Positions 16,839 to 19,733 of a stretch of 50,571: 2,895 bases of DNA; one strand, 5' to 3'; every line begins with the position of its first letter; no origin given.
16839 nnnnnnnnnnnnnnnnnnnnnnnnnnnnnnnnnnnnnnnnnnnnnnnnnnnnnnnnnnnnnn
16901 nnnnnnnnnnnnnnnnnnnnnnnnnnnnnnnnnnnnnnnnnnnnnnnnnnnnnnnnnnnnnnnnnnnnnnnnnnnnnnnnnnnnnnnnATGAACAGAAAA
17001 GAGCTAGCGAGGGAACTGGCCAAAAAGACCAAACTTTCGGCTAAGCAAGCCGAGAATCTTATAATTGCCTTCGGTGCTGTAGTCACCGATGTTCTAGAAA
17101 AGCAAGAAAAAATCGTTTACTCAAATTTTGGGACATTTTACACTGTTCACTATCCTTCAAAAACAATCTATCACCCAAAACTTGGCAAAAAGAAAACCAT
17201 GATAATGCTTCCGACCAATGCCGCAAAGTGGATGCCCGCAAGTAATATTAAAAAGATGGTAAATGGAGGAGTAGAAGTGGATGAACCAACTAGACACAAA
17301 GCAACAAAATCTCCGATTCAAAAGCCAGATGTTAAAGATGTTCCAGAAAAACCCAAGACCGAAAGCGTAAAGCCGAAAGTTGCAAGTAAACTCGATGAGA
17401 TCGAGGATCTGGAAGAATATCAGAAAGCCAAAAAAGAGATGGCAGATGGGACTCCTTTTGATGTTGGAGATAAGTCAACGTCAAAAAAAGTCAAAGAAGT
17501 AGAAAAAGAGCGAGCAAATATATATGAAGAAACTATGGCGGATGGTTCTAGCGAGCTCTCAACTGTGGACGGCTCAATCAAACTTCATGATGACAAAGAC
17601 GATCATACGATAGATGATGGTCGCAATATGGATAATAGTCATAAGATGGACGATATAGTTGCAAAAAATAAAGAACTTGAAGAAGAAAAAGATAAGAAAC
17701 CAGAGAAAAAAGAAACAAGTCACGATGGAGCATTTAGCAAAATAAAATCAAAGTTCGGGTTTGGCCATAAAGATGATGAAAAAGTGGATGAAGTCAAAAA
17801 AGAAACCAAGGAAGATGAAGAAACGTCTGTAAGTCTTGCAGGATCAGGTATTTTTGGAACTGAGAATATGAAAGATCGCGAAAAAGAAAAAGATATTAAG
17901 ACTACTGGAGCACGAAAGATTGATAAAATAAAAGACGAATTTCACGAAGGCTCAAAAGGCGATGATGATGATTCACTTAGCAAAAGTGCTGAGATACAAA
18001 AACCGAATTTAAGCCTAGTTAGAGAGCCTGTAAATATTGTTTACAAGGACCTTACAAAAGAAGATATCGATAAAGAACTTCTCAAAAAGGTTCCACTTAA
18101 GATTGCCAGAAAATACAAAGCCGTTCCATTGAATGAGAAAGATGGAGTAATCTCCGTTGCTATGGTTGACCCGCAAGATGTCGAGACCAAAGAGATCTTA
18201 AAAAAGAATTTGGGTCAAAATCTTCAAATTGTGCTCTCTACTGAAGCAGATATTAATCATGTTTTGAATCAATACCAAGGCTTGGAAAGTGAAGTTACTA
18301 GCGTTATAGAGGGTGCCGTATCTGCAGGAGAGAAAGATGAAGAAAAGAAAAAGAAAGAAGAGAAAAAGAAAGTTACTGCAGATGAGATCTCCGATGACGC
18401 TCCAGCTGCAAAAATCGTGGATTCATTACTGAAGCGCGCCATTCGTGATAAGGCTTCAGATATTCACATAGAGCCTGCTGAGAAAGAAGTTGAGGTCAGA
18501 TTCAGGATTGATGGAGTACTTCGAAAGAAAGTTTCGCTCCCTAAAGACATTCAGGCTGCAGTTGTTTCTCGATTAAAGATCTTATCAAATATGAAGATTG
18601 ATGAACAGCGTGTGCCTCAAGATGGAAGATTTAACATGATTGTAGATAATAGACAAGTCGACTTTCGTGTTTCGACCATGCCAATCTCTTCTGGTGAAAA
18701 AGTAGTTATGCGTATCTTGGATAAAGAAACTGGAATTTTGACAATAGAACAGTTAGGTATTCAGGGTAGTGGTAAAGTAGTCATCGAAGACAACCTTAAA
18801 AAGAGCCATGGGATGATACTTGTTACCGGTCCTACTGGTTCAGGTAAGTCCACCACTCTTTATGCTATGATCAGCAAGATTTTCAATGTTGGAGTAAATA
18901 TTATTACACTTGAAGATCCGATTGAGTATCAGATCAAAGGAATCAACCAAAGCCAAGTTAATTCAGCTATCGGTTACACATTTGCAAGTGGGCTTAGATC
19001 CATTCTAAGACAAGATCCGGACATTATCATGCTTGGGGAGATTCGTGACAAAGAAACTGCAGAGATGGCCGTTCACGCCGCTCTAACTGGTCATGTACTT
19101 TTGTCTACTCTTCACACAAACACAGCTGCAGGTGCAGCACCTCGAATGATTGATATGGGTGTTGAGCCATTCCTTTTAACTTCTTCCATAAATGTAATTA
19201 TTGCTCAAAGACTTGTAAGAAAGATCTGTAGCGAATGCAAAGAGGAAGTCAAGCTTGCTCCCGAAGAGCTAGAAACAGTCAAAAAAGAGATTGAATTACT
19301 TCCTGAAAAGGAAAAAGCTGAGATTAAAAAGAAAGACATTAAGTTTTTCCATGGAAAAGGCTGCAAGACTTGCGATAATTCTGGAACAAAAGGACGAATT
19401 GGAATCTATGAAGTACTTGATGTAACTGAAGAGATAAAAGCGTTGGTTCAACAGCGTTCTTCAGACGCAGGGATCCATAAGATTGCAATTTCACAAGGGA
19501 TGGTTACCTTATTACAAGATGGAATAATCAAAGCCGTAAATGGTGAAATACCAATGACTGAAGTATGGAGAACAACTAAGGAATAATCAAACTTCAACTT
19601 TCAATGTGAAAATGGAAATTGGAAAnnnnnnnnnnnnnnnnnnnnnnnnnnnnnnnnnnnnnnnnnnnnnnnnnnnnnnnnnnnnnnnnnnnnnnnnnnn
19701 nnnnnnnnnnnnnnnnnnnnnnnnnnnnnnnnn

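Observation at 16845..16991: Conserved GC-rich leader ending in SD+ATG upstream of two unrelated envelope genes (pilB and a GT4 glycosyltransferase): candidate novel cis-regulatory RNA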

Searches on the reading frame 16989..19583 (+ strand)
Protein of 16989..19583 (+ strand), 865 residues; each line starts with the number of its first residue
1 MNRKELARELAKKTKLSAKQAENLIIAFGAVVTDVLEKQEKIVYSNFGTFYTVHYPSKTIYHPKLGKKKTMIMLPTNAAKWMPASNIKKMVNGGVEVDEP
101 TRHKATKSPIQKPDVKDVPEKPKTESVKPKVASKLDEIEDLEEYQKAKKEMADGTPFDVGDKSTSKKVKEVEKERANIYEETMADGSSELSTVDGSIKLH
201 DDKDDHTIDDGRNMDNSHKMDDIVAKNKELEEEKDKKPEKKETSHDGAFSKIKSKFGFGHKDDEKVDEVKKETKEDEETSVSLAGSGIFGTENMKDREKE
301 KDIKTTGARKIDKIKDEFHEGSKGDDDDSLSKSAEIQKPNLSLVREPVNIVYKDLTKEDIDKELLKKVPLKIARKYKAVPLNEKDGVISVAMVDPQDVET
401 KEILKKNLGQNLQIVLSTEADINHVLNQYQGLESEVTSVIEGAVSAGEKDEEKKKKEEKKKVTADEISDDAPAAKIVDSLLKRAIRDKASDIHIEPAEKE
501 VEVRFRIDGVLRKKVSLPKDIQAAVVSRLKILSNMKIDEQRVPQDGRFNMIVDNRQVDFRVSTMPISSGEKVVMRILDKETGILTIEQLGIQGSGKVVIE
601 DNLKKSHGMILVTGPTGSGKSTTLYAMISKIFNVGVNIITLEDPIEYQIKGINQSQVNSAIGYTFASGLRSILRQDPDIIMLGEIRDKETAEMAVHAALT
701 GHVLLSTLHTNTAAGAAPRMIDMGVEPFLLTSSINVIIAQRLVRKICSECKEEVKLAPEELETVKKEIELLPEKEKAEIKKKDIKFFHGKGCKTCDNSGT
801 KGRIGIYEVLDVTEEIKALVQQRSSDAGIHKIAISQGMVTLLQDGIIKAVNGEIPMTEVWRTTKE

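Call 22: find_related_loci(query=window:16989-19583:+, collection=genome_contigs, flank=6000)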
Query window:16989-19583:+ (865 aa) in genome_contigs; peptide patterns used: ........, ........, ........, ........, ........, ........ (x = any residue, [..] = any of these).
599 stretches matched a pattern (row limit reached: there are more); 294 encode a relative of the query (tblastn E <= 1e-3); the best 80 are kept; 80 distinct loci.
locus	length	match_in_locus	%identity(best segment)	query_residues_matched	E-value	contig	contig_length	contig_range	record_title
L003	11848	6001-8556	57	1-865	0e+0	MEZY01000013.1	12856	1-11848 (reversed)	MAG: Candidatus Berkelbacteria bacterium RIFOXYA2_FULL_43_10 rifoxya2_full_scaffold_1675, whole genome shotgun sequence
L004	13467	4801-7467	54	1-864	0e+0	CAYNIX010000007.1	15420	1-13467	MAG TPA_asm: uncultured Candidatus Saccharibacteria bacterium isolate binchicken_co22_215 genome assembly, contig: NODE_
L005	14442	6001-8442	51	1-865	0e+0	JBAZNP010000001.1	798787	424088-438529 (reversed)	MAG: Patescibacteria group bacterium isolate SO_2017_LW4_72 scaffold_15_c1_LW137-91_2017, whole genome shotgun sequence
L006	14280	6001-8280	62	1-865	0e+0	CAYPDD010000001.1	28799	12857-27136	MAG TPA_asm: uncultured Candidatus Saccharibacteria bacterium isolate SRP272421_co2_75 genome assembly, contig: NODE_383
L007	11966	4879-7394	49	352-864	2e-158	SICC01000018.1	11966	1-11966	MAG: Patescibacteria group bacterium isolate Baikal-deep-G193 BACOMB-C25835, whole genome shotgun sequence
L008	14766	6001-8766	45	294-863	4e-153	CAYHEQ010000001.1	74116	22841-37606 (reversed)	MAG TPA_asm: uncultured Candidatus Saccharibacteria bacterium isolate ERP119705_co11_467 genome assembly, contig: NODE_1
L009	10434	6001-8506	47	348-865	2e-152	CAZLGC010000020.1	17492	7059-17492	MAG TPA_asm: uncultured Candidatus Saccharibacteria bacterium isolate binchicken_co334_89 genome assembly, contig: NODE_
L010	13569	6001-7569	53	327-865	0e+0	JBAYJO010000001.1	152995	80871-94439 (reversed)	MAG: Patescibacteria group bacterium isolate SO_2016_GW1_58 scaffold00229_OW334_2016, whole genome shotgun sequence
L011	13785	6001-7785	42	343-865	2e-147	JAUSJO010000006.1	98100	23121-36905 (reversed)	MAG: bacterium isolate E14_metabat.bin.303 E14_k141_804930, whole genome shotgun sequence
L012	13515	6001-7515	45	343-865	1e-141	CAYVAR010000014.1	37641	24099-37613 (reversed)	MAG TPA_asm: uncultured Gammaproteobacteria bacterium isolate binchicken_co110_1166 genome assembly, contig: NODE_2524_l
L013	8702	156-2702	42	346-863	6e-141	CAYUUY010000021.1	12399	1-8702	MAG TPA_asm: uncultured Candidatus Saccharibacteria bacterium isolate binchicken_co173_290 genome assembly, contig: NODE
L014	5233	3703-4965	51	335-759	3e-142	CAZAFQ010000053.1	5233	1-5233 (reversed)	MAG TPA_asm: uncultured Candidatus Saccharibacteria bacterium isolate binchicken_co173_346 genome assembly, contig: NODE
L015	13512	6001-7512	45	343-865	3e-139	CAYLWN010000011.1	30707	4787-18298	MAG TPA_asm: uncultured Gammaproteobacteria bacterium isolate SRP050083_co1_444 genome assembly, contig: NODE_509_length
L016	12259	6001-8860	47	332-862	6e-158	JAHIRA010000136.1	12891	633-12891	MAG: Patescibacteria group bacterium isolate MM_PC_MetaG.mb.108 MM_PC_MetaG.mb.108_k141_1396502, whole genome shotgun se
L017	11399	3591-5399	42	330-865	2e-138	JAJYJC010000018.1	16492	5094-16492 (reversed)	MAG: bacterium isolate DBS2-1.bin143 NODE_6331_length_16492_cov_4.999633, whole genome shotgun sequence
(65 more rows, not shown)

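Call 46: find_homologous_proteins(query=window:16989-19583:+, max_evalue=1e-50)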
Query window:16989-19583:+ (865 aa): 326 proteins with E <= 1e-50 among 8000 candidates; the best 120 are listed.
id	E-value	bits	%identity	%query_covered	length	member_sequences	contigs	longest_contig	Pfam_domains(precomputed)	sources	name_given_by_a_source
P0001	0.0e+0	1855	100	100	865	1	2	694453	PF05157.21,PF00437.27,PF00216.27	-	-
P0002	0.0e+0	1286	70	100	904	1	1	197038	PF05157.21,PF00437.27,PF00216.27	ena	-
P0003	5.4e-297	1006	59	100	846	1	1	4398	PF05157.21,PF00437.27,PF00216.27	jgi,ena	-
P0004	1.3e-294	998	58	100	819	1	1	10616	PF13173.13,PF05157.21,PF00437.27,PF20720.4,PF00216.27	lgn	-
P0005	2.6e-294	997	56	100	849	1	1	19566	PF05157.21,PF00437.27,PF20720.4,PF00216.27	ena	-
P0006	9.4e-294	995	57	100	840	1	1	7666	PF05157.21,PF00437.27,PF20720.4,PF00216.27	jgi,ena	-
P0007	1.1e-293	995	56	100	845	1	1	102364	PF13173.13,PF05157.21,PF00437.27,PF20720.4,PF00216.27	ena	-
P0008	1.3e-293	994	56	100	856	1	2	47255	PF13173.13,PF05157.21,PF00437.27,PF20720.4,PF00216.27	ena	-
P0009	2.4e-291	987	57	100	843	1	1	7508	PF05157.21,PF00437.27,PF00216.27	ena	-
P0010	3.6e-290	983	58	100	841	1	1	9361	PF05157.21,PF00437.27,PF00216.27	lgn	-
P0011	5.4e-290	983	66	68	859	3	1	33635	PF05157.21,PF00437.27,PF20720.4,PF00216.27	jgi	-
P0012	9.1e-290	982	57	100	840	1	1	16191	PF05157.21,PF00437.27,PF00216.27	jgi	jgi:type IV pilus assembly protein PilB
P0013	5.5e-289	979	58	100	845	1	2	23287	PF05157.21,PF00437.27,PF00216.27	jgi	jgi:type IV pilus assembly protein PilB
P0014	2.0e-287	974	57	100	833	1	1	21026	PF05157.21,PF00437.27,PF00216.27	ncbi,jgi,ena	-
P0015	5.5e-287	973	54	100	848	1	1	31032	PF05157.21,PF00437.27,PF00216.27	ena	-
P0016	2.2e-286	971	55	100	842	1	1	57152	PF13173.13,PF05157.21,PF00437.27,PF00216.27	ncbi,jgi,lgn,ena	ncbi:MAG: ATPase, T2SS/T4P/T4SS family [Patescibacteria group bacterium]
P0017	1.2e-283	962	55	100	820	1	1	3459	PF05157.21,PF00437.27,PF00216.27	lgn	-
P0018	6.3e-280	949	56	100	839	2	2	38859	PF05157.21,PF00437.27,PF25199.2,PF00216.27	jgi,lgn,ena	-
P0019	2.2e-279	947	54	100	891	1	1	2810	PF05157.21,PF00437.27,PF00216.27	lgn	-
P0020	3.2e-277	940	53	100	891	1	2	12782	PF05157.21,PF00437.27,PF00216.27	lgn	-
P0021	3.7e-275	933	54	100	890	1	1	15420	PF05157.21,PF00437.27,PF00216.27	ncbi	-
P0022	2.0e-273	928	53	100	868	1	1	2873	PF05157.21,PF00437.27,PF00216.27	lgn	-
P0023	5.0e-273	926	53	100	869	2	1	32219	PF05157.21,PF00437.27,PF00216.27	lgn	-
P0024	5.6e-273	926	55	100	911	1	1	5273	PF05157.21,PF00437.27,PF00216.27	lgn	-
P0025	9.2e-273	926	55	100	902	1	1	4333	PF05157.21,PF00437.27,PF00216.27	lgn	-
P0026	1.5e-272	925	55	100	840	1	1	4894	PF05157.21,PF00437.27,PF00216.27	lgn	-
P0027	3.7e-271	920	55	100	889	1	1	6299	PF05157.21,PF00437.27,PF00216.27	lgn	-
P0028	7.5e-271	919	52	100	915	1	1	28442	PF05157.21,PF00437.27,PF00216.27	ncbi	-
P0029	3.0e-269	914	52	100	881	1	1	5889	PF05157.21,PF00437.27,PF20720.4,PF00216.27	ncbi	-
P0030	2.8e-268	911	53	100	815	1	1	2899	PF05157.21,PF00437.27,PF00216.27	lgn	-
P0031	1.0e-267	909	61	72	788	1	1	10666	PF05157.21,PF00437.27,PF20720.4,PF00216.27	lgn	-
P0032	1.0e-260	886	53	100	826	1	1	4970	PF13173.13,PF05157.21,PF00437.27,PF20720.4,PF00216.27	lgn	-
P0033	2.1e-260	885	52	100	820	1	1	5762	PF13173.13,PF05157.21,PF00437.27,PF20720.4,PF00216.27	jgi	-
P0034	2.9e-260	884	52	100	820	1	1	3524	PF13173.13,PF05157.21,PF00437.27,PF20720.4,PF00216.27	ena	-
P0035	7.5e-260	883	51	100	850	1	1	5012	PF05157.21,PF00437.27,PF20720.4,PF00216.27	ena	-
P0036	1.2e-258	879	51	100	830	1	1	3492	PF13173.13,PF05157.21,PF00437.27,PF20720.4,PF00216.27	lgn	-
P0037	1.1e-257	876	50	100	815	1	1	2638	PF13173.13,PF05157.21,PF00437.27,PF00216.27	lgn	-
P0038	1.2e-257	876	63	62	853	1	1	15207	PF13173.13,PF05157.21,PF00437.27,PF20720.4,PF00216.27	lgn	-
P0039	3.5e-256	871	50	100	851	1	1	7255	PF13173.13,PF05157.21,PF00437.27,PF00216.27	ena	-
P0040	5.8e-256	870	51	100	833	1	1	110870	PF13173.13,PF05157.21,PF00437.27,PF00216.27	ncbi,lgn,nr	ncbi:MAG: Flp pilus assembly complex ATPase component TadA [Patescibacteria group bacterium]|nr:Flp 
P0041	5.8e-256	870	51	100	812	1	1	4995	PF05157.21,PF00437.27,PF20720.4,PF00216.27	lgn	-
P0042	1.1e-255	869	51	100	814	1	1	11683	PF13173.13,PF05157.21,PF00437.27,PF00216.27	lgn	-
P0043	1.5e-255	869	50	100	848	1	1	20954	PF13173.13,PF05157.21,PF00437.27,PF00216.27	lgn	-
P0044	7.6e-255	866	51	100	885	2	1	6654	PF13173.13,PF05157.21,PF00437.27,PF13401.13,PF20720.4,PF00216.27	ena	-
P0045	2.2e-254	865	51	100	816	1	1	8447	PF05157.21,PF00437.27,PF20720.4,PF00216.27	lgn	-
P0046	5.1e-254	864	51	100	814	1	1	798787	PF13173.13,PF05157.21,PF00437.27,PF00216.27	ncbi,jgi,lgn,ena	ncbi:MAG: ATPase, T2SS/T4P/T4SS family [Patescibacteria group bacterium]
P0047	7.5e-252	856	51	100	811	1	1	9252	PF13173.13,PF05157.21,PF00437.27,PF20720.4,PF00216.27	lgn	-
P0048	1.4e-251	855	51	100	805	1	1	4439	PF13173.13,PF05157.21,PF00437.27,PF20720.4,PF00216.27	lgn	-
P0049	2.5e-250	851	62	63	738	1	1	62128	PF13173.13,PF05157.21,PF00437.27,PF13401.13,PF20720.4,PF00216.27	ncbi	-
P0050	1.5e-249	849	46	23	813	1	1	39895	PF13173.13,PF05157.21,PF00437.27,PF20720.4,PF00216.27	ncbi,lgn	-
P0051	5.4e-249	847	50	100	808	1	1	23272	PF05157.21,PF00437.27,PF20720.4,PF00216.27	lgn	-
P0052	1.2e-247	843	62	60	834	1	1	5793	PF13173.13,PF05157.21,PF00437.27,PF00216.27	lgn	-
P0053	8.1e-247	840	49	100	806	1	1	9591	PF13173.13,PF05157.21,PF00437.27,PF20720.4,PF00216.27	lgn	-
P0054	1.4e-245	836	49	100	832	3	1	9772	PF05157.21,PF18291.7,PF00437.27,PF20720.4,PF00216.27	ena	-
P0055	2.0e-245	835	56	69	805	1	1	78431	PF05157.21,PF00437.27,PF20720.4,PF00216.27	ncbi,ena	-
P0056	3.0e-245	835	49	100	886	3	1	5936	PF13173.13,PF05157.21,PF00437.27,PF00216.27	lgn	-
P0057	7.8e-245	833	50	100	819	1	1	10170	PF05157.21,PF00437.27,PF00216.27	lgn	-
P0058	1.3e-244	832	50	100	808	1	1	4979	PF05157.21,PF00437.27,PF20720.4,PF00216.27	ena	-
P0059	2.5e-243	828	63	60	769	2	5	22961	PF13173.13,PF05157.21,PF00437.27,PF00216.27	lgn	-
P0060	2.6e-243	828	49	100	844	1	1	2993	PF05157.21,PF00437.27,PF20720.4,PF00216.27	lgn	-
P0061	2.6e-243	828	50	100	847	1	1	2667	PF13173.13,PF05157.21,PF00437.27,PF20720.4,PF00216.27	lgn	-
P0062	2.8e-243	828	64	60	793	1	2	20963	PF13173.13,PF05157.21,PF00437.27,PF20720.4,PF18175.7,PF00216.27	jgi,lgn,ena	-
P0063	4.2e-243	827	51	100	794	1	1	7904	PF05157.21,PF00437.27,PF20720.4,PF00216.27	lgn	-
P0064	9.0e-243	826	63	60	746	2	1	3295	PF13173.13,PF05157.21,PF00437.27,PF20720.4,PF00216.27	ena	-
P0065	2.7e-242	825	64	60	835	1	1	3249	PF05157.21,PF00437.27,PF13476.13,PF20720.4,PF00216.27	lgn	-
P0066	5.5e-242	824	50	100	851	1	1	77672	PF13173.13,PF05157.21,PF00437.27,PF20720.4,PF00216.27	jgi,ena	-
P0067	1.1e-241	823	49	100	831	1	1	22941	PF13173.13,PF05157.21,PF00437.27,PF20720.4,PF00216.27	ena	-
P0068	1.2e-241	823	62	60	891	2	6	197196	PF13173.13,PF05157.21,PF00437.27,PF20720.4,PF00216.27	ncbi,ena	ncbi:MAG: ATPase, T2SS/T4P/T4SS family [Patescibacteria group bacterium]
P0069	2.6e-241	822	47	100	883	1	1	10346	PF13173.13,PF05157.21,PF00437.27,PF00216.27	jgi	-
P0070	3.7e-241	821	63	59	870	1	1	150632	PF13173.13,PF05157.21,PF00437.27,PF20720.4,PF00216.27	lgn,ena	-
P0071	2.3e-240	818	49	100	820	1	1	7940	PF13173.13,PF05157.21,PF00437.27,PF25199.2,PF20720.4,PF00216.27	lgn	-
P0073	1.7e-239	816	51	81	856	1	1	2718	PF13173.13,PF05157.21,PF00437.27,PF20720.4,PF00216.27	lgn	-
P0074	4.9e-238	811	60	63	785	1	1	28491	PF13173.13,PF05157.21,PF00437.27,PF00216.27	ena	-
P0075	3.8e-237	808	50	100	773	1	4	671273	PF13173.13,PF05157.21,PF00437.27,PF20720.4,PF00216.27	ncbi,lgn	-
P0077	3.4e-236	805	56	68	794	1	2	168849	PF13173.13,PF05157.21,PF00437.27,PF20720.4,PF00216.27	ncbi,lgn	-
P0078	4.6e-236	804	51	16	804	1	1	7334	PF13173.13,PF05157.21,PF00437.27,PF20720.4,PF00216.27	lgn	-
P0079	5.7e-236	804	48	100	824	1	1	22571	PF13173.13,PF05157.21,PF00437.27,PF20720.4,PF00216.27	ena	-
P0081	1.4e-235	803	61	60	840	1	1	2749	PF13173.13,PF05157.21,PF00437.27,PF20720.4,PF00216.27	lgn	-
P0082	4.1e-235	801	62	60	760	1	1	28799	PF13173.13,PF05157.21,PF00437.27,PF00216.27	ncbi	-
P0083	2.8e-234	798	50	100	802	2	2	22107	PF13173.13,PF05157.21,PF00437.27,PF20720.4,PF00216.27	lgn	-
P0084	7.7e-233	794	47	100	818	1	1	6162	PF13173.13,PF05157.21,PF00437.27,PF13401.13,PF20720.4,PF00216.27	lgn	-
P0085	9.3e-233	793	50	100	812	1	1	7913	PF13173.13,PF05157.21,PF00437.27,PF20720.4,PF00216.27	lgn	-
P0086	1.2e-232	793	57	69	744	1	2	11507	PF05157.21,PF00437.27,PF20720.4,PF00216.27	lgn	-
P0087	1.5e-230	786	47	100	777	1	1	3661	PF13173.13,PF05157.21,PF00437.27,PF20720.4,PF00216.27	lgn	-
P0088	2.1e-230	785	48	100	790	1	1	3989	PF13173.13,PF05157.21,PF00437.27,PF20720.4,PF00216.27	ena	-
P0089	7.3e-230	784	47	100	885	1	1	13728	PF05157.21,PF00437.27,PF20720.4,PF00216.27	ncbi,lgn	-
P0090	3.3e-229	781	49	100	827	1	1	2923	PF13173.13,PF05157.21,PF00437.27,PF25199.2,PF20720.4,PF00216.27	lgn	-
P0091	2.7e-228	779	47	100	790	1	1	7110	PF13173.13,PF05157.21,PF00437.27,PF20720.4,PF00216.27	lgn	-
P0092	3.4e-228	778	59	60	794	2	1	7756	PF05157.21,PF00437.27,PF00216.27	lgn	-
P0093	4.3e-228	778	47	100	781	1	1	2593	PF13173.13,PF05157.21,PF00437.27,PF20720.4,PF00216.27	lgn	-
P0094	1.0e-226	773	48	100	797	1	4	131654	PF05157.21,PF00437.27,PF00216.27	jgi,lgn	-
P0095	2.1e-224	766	47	100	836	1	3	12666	PF13173.13,PF05157.21,PF00437.27,PF20720.4,PF00216.27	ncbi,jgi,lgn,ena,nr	ncbi:MAG TPA: ATPase, T2SS/T4P/T4SS family [bacterium]|nr:ATPase, T2SS/T4P/T4SS family [bacterium]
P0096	5.8e-204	698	44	100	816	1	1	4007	PF05157.21,PF00437.27,PF18175.7,PF00216.27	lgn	-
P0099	1.9e-197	676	57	60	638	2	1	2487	PF05157.21,PF00437.27,PF13401.13,PF00216.27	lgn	-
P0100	7.3e-197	675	56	61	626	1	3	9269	PF05157.21,PF00437.27,PF00216.27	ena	-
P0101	2.6e-194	666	57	60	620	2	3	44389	PF13173.13,PF05157.21,PF18291.7,PF00437.27,PF00216.27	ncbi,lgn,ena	-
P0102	7.8e-194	665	57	60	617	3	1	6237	PF13173.13,PF05157.21,PF18291.7,PF00437.27,PF00216.27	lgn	-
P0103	1.6e-192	660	56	60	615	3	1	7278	PF05157.21,PF18291.7,PF00437.27,PF14908.12,PF00216.27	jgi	-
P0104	8.7e-192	658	56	62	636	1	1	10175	PF05157.21,PF00437.27,PF00216.27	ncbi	-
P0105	1.7e-191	657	58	60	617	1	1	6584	PF05157.21,PF00437.27,PF00216.27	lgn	-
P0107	8.4e-190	651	54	61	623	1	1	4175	PF05157.21,PF18291.7,PF00437.27,PF14908.12,PF00216.27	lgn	-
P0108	2.5e-189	650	55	60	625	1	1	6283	PF05157.21,PF18291.7,PF00437.27,PF00216.27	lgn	-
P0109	2.5e-188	646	56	60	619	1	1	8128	PF05157.21,PF18291.7,PF00437.27,PF14908.12,PF00216.27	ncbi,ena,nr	ncbi:MAG: Type secretion system protein (GspE) [Candidatus Berkelbacteria bacterium]|nr:Type secreti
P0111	9.7e-187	641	56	61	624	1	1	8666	PF13173.13,PF05157.21,PF18291.7,PF00437.27,PF25199.2,PF20720.4,PF00216.27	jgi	-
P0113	1.4e-176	607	53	60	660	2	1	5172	PF05157.21,PF00437.27,PF00216.27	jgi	-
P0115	3.4e-174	600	53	60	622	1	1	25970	PF05157.21,PF00437.27,PF00216.27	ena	-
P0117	1.0e-170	588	55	59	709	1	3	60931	PF05157.21,PF18291.7,PF00437.27,PF00216.27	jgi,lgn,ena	-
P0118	2.4e-170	587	40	99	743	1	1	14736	PF13173.13,PF05157.21,PF00437.27,PF00216.27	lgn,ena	-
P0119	5.1e-165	569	42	65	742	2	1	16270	PF13173.13,PF05157.21,PF00437.27,PF00216.27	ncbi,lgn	-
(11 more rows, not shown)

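Call 47: find_encoding_contigs(protein=P0002, flank=10000, max_places=2)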
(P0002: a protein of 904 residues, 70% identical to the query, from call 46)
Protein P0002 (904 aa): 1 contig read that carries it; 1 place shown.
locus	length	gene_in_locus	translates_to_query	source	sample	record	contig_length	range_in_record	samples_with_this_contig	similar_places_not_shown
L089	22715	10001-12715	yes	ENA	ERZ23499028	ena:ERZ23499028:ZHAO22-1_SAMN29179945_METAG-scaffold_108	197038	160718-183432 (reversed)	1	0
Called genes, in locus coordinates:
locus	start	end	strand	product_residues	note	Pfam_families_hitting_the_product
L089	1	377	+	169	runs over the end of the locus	-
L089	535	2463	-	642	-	PF00580:UvrD-helicase, PF13245:AAA_19, PF13604:AAA_30 (faint), PF01443:Viral_helicase1 (faint), PF13361:UvrD_C, PF13538:UvrD_C_2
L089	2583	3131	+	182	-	-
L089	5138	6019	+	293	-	-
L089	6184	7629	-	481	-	PF00772:DnaB, PF03796:DnaB_C, PF13481:AAA_25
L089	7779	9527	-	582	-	PF05496:RuvB_N (weak), PF06068:TIP49 (faint), PF13177:DNA_pol3_delta2, PF07728:AAA_5 (faint), PF13245:AAA_19 (weak), PF00004:AAA, PF22608:DNAX_ATPase_lid, PF20964:DnaX_C, +2 more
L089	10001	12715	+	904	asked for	PF00216:Bac_DNA_binding, PF05157:MshEN, PF00437:T2SSE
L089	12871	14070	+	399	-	PF28597:T2SSF_N, PF00482:T2SSF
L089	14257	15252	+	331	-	PF11104:PilM_2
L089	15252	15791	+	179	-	PF05137:PilN (weak)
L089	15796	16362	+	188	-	-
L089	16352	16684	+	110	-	-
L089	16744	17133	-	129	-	PF00072:Response_reg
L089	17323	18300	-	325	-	-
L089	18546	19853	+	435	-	PF13426:PAS_9, PF00512:HisKA, PF02518:HATPase_c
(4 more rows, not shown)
